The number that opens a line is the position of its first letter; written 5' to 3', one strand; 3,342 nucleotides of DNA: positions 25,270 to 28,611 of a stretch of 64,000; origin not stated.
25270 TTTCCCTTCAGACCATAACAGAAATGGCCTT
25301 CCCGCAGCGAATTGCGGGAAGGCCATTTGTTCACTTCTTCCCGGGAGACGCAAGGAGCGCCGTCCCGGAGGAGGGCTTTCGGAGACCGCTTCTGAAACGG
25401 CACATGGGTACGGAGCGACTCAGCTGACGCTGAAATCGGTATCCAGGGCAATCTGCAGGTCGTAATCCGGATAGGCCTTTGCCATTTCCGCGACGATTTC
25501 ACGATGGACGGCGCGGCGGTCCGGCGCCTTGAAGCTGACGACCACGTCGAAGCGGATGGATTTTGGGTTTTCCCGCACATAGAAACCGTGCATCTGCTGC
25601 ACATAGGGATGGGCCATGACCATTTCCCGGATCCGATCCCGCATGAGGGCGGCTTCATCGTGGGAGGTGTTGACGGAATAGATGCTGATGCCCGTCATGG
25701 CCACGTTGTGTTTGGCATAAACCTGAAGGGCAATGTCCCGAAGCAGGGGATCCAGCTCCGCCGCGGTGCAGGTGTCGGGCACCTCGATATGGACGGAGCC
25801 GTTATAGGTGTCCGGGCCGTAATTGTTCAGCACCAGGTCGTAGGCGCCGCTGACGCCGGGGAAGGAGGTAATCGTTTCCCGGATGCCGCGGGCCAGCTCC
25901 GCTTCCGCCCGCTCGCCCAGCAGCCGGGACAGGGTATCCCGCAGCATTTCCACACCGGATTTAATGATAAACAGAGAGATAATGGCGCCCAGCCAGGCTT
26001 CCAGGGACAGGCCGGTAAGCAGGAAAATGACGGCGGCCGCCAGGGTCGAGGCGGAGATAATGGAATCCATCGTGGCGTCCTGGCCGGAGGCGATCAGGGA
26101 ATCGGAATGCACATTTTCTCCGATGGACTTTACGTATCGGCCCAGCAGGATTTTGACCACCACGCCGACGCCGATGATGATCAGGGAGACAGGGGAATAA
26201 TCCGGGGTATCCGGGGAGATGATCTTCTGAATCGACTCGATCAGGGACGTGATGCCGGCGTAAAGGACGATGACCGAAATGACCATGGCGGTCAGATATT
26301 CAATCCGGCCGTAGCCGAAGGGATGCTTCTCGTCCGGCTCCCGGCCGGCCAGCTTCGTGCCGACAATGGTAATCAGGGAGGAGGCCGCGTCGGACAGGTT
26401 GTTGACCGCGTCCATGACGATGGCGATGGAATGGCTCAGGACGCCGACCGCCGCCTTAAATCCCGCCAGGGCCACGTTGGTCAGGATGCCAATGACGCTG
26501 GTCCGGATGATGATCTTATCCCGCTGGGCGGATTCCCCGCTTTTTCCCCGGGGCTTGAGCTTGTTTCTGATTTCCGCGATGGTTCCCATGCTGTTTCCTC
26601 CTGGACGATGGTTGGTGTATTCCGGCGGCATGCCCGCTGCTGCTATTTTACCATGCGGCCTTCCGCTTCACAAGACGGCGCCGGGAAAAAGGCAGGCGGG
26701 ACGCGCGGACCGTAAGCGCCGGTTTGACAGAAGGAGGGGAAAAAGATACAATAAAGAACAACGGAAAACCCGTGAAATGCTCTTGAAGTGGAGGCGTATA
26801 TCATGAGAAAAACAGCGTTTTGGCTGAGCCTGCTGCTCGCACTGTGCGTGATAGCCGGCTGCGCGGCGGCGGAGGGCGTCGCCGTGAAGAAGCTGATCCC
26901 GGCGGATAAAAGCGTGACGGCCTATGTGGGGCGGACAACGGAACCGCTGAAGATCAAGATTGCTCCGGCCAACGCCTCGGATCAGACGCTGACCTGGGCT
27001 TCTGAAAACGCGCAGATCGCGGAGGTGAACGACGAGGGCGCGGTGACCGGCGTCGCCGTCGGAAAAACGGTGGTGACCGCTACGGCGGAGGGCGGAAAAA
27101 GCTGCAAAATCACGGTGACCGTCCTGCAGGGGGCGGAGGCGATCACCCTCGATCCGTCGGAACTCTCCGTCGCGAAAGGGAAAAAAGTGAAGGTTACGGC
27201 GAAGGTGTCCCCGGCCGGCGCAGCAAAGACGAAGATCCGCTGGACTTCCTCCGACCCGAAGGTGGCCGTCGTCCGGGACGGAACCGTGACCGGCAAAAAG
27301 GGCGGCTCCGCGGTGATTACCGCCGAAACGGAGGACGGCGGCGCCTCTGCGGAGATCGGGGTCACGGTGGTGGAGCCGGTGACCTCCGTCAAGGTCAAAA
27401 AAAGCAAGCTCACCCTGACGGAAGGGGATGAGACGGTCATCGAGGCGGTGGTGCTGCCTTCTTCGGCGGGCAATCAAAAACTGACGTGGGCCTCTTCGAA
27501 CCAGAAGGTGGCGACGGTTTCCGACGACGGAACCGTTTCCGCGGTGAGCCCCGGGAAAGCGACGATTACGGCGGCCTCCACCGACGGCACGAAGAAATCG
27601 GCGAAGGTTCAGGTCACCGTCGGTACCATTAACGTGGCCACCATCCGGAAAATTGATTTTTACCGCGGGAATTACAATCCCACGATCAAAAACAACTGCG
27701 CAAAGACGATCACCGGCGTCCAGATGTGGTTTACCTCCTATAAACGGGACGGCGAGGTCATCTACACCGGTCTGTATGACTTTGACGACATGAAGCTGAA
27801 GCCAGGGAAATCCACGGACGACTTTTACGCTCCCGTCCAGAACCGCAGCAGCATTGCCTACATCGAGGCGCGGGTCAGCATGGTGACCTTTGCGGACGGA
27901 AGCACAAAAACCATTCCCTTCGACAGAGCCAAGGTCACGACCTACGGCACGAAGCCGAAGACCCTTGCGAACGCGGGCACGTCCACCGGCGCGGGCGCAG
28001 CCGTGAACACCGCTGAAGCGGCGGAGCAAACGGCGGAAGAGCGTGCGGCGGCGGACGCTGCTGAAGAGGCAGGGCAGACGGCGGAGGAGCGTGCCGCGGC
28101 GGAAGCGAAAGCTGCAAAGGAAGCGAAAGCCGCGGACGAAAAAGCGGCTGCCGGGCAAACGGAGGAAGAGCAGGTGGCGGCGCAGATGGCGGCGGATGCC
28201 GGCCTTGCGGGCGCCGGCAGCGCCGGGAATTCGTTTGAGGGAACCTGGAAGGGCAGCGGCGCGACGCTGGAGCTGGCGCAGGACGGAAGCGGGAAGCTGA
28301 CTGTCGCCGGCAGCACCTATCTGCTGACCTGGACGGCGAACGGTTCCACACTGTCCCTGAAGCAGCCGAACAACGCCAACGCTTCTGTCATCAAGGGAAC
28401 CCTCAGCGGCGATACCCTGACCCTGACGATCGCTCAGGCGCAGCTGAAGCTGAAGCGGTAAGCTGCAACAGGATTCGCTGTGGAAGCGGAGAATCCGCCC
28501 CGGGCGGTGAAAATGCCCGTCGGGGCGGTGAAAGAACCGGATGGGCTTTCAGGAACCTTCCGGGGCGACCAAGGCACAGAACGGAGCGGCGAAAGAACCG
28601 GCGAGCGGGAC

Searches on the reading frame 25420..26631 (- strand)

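Call 97: search_protein_families(library=pfam, proteins=[window:25420-26631:-], max_evalue=0.001)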
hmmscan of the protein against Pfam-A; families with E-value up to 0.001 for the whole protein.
window:25420-26631:- (403 aa): 2 families
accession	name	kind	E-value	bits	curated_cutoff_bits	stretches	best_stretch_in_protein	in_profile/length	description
PF01545.26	Cation_efflux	-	1.5e-41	142.8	26.6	1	46-238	2-198/198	Cation efflux family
PF16916.11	ZT_dimer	-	1.5e-08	35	26.7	1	247-310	6-68/78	Dimerisation domain of Zinc Transporter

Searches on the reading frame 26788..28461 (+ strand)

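Call 4: search_protein_families(library=pfam, proteins=[window:26788-28461:+], max_evalue=0.01)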
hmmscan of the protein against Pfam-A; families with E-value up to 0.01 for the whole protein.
window:26788-28461:+ (557 aa): 6 families
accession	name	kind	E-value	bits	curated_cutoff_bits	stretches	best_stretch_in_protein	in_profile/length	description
PF02368.24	Big_2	-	2.1e-42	143.4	22.8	3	197-273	1-77/79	Bacterial Ig-like domain (group 2)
PF18692.7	DUF5640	-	2.9e-05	24.3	28.5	1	483-547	3-71/85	Family of unknown function (DUF5640)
PF21764.3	Invasin_D4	-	0.00044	21.1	27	0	221-264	29-71/88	Invasin, domain 4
PF13927.12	Ig_3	-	0.0036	18.2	30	0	119-178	4-62/78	Immunoglobulin domain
PF08758.17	Cadherin_pro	-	0.0082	16.8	23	0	218-258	25-64/90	Cadherin prodomain like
PF19092.6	DUF5780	-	0.01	16.5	28.2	0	300-373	6-93/109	Family of unknown function (DUF5780)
